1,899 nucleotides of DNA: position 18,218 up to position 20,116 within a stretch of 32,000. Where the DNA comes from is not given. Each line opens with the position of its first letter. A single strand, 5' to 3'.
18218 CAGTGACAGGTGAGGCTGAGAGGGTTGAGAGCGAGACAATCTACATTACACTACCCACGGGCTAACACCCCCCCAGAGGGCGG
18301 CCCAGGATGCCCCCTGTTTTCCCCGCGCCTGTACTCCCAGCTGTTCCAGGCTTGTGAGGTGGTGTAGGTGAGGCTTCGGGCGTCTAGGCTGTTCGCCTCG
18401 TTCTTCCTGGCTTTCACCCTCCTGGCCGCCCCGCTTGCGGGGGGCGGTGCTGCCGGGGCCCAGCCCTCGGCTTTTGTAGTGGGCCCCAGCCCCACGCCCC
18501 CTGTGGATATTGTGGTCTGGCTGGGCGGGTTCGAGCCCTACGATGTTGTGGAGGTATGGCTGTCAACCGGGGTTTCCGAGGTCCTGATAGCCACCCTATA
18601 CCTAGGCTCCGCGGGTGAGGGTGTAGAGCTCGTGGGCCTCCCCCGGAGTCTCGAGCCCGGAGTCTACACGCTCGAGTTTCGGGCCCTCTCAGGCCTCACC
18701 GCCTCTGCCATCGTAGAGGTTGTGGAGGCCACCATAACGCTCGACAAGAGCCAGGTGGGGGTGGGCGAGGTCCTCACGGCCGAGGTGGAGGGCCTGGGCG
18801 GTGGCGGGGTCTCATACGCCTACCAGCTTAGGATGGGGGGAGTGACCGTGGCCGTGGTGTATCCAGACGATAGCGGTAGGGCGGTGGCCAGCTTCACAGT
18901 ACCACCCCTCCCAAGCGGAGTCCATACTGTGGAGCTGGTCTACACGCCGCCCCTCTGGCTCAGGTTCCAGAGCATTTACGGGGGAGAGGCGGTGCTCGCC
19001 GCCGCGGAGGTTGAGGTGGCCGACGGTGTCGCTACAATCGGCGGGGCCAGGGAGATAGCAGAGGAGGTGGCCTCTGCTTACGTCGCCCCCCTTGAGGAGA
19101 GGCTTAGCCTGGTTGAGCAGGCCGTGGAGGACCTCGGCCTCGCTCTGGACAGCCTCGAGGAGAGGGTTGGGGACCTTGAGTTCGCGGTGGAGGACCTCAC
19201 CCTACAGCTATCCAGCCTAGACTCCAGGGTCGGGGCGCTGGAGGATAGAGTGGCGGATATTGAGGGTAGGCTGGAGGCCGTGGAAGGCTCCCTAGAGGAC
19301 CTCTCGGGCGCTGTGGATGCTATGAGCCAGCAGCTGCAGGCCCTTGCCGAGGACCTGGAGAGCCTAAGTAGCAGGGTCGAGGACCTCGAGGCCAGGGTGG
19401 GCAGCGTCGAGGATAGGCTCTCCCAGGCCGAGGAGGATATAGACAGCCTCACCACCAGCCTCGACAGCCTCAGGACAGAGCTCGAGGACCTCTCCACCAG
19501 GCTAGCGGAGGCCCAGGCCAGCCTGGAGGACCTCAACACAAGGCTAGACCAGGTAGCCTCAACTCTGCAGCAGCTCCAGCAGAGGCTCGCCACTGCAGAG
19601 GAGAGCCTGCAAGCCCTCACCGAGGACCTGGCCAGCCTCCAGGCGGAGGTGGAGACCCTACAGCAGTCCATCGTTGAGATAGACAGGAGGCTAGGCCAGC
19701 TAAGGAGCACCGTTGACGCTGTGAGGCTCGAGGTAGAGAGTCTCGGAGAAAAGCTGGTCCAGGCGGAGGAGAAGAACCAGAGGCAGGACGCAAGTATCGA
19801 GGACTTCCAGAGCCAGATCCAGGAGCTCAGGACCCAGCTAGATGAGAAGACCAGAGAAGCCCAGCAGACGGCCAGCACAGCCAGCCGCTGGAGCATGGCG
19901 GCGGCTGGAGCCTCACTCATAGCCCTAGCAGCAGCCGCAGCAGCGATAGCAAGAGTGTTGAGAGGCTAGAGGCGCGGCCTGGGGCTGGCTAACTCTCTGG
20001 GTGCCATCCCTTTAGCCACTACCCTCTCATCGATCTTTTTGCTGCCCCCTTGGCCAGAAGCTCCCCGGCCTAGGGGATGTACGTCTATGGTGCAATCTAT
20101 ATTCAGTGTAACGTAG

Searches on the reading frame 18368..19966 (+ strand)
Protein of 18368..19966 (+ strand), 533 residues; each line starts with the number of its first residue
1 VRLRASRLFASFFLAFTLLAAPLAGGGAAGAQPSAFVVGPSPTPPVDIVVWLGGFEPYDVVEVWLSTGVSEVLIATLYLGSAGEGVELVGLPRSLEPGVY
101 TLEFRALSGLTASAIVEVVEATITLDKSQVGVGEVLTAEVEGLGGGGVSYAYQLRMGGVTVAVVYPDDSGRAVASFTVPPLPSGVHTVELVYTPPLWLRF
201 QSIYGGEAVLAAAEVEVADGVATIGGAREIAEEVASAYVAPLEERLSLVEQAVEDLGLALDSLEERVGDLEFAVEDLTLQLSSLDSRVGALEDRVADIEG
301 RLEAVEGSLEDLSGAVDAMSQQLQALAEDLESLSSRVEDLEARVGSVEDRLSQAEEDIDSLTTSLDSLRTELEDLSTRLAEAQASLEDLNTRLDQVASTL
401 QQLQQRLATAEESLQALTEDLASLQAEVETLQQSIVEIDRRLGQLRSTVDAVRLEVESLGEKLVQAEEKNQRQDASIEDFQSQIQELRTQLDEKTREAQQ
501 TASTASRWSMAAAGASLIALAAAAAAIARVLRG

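Call 76: search_protein_families(library=pfam, proteins=[window:18368-19966:+], max_evalue=0.01)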
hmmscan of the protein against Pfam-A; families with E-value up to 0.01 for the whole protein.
window:18368-19966:+ (533 aa): 122 families (the best 25 are shown)
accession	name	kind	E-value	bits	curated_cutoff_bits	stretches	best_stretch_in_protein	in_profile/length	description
PF23991.1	DUF7310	-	7.3e-16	58.9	40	2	276-312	27-63/83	Coiled-coil region of unknown function (DUF7310)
PF10779.14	XhlA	-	2.6e-14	53.6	34.7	1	383-427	3-47/67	Haemolysin XhlA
PF00261.25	Tropomyosin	-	6.7e-14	52.3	38.6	2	317-442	2-127/242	Tropomyosin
PF05377.16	FlaC_arch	-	5.4e-12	46.4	27.8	0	287-326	1-40/55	Flagella accessory protein C (FlaC)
PF19220.6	Rod_CreS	-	6.2e-12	45.7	100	2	302-498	8-211/359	Crescentin, rod domain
PF07889.17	DUF1664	-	5.9e-11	42.9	34.6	3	360-442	38-117/124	Protein of unknown function (DUF1664)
PF00038.26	Filament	-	1.5e-10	41.6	40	2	328-430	188-288/313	Intermediate filament protein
PF10473.14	CENP-F_leu_zip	-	6e-10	39.8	34.5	2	296-422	6-132/140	Leucine-rich repeats of kinetochore protein Cenp-F/LEK1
PF04513.17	Baculo_PEP_C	-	1.2e-09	38.8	38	2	360-454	35-120/140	Baculovirus polyhedron envelope protein, PEP, C terminus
PF11559.13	ADIP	-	1.9e-09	38.2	34.3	1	334-415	45-125/151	Afadin- and alpha -actinin-Binding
PF08614.16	ATG16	-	2.4e-09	38.1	33.7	2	291-390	79-178/200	Autophagy protein 16 (ATG16)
PF06419.17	COG6_N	-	3.7e-09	37.2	27.4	1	321-382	33-94/114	Conserved oligomeric complex COG6, N-terminal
PF06009.19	Laminin_II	-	4.4e-09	36.9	33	2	358-454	5-104/138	Laminin Domain II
PF13870.11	CCDC113_CCDC96_CC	-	4.7e-09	36.7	31.6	2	383-499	5-122/177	CCDC113/CCDC96, coiled-coil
PF05531.17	NPV_P10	-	6.4e-09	36.6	29.8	0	291-334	16-62/75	Nucleopolyhedrovirus P10 protein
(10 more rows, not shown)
